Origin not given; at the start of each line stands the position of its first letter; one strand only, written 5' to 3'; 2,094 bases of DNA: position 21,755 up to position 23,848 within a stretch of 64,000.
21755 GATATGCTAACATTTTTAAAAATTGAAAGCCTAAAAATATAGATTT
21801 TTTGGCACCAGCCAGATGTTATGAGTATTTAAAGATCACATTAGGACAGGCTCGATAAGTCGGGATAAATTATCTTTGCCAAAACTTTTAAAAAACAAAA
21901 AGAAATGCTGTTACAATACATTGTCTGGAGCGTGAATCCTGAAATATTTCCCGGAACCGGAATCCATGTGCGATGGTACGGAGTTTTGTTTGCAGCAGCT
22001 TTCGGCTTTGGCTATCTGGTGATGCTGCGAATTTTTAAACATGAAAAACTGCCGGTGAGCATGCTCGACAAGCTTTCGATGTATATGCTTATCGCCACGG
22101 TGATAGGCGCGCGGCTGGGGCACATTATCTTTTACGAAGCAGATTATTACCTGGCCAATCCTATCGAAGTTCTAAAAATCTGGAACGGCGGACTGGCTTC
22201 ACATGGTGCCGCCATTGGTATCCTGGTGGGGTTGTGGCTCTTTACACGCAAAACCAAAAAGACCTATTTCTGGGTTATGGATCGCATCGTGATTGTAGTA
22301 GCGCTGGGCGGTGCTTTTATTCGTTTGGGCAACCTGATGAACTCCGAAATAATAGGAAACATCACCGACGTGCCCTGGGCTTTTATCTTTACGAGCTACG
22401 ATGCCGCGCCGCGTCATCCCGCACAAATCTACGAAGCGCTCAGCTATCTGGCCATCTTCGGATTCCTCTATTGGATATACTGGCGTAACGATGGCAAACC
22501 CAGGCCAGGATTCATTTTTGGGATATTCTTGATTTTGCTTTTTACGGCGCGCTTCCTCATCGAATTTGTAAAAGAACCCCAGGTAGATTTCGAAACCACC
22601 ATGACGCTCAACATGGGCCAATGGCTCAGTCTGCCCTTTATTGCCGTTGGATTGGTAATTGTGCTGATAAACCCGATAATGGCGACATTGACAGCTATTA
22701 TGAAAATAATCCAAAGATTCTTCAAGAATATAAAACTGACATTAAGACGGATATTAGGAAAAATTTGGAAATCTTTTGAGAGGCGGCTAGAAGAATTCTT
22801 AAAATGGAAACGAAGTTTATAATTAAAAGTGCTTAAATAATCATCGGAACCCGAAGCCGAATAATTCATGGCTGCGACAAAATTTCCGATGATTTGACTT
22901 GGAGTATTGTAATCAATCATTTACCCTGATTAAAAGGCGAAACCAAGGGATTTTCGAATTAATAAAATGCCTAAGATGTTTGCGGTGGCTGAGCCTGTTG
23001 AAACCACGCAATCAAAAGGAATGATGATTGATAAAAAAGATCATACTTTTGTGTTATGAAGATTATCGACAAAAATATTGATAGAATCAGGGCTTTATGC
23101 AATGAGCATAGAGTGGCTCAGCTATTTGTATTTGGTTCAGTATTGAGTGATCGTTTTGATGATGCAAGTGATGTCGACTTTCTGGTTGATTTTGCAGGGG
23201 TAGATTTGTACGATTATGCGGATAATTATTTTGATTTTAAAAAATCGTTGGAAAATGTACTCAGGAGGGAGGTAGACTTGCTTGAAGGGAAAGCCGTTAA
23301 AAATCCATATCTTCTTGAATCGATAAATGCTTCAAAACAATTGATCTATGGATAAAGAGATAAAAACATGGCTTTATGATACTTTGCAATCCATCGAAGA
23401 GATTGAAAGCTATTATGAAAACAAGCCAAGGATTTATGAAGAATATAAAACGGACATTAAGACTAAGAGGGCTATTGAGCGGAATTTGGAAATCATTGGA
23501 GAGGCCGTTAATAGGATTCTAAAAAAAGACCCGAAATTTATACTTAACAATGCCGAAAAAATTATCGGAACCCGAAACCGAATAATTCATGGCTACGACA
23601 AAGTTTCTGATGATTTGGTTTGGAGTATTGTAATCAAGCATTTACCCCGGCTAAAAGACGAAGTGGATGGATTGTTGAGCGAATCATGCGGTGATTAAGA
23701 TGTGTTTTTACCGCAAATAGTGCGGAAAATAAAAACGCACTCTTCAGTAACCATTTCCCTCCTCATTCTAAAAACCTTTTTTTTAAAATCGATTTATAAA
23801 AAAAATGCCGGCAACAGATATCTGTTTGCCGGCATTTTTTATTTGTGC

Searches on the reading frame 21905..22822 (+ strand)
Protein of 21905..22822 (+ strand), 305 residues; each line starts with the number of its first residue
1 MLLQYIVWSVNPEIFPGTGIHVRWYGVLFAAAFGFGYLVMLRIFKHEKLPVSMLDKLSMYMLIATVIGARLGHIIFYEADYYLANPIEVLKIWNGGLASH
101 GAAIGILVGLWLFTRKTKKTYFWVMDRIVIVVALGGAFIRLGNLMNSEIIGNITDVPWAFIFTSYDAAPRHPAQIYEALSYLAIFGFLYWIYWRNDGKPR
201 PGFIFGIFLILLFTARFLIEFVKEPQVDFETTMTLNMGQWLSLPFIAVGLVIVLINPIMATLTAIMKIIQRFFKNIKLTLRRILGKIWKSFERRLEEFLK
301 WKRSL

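Call 92: search_protein_families(library=pfam, proteins=[window:21905-22822:+], max_evalue=0.001)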
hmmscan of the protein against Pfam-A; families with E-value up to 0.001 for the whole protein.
window:21905-22822:+ (305 aa): 1 family
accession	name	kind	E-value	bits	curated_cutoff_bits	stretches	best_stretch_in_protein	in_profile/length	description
PF01790.23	LGT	-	1.1e-70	238.1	24.9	1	18-254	7-239/240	Prolipoprotein diacylglyceryl transferase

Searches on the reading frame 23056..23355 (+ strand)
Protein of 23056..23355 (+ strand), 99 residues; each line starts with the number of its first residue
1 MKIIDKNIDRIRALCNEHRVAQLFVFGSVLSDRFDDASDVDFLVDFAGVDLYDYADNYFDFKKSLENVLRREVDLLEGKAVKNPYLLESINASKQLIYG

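Call 92: search_protein_families(library=pfam, proteins=[window:23056-23355:+], max_evalue=0.001)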
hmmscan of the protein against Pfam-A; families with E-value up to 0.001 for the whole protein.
window:23056-23355:+ (99 aa): 2 families
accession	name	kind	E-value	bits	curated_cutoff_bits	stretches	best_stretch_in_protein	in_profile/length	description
PF18765.7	Polbeta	-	2.4e-11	44.1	26.9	1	11-98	3-88/93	Polymerase beta, Nucleotidyltransferase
PF01909.29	NTP_transf_2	-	2.7e-10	41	21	1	12-95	6-91/93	Nucleotidyltransferase domain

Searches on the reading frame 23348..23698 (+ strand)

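Call 92: search_protein_families(library=pfam, proteins=[window:23348-23698:+], max_evalue=0.001)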
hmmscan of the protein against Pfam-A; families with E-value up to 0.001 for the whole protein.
window:23348-23698:+ (116 aa): 1 family
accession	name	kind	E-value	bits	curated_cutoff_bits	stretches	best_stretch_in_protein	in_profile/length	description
PF01934.22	HepT-like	-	3.1e-21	75.7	23.5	1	13-106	2-117/120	Ribonuclease HepT-like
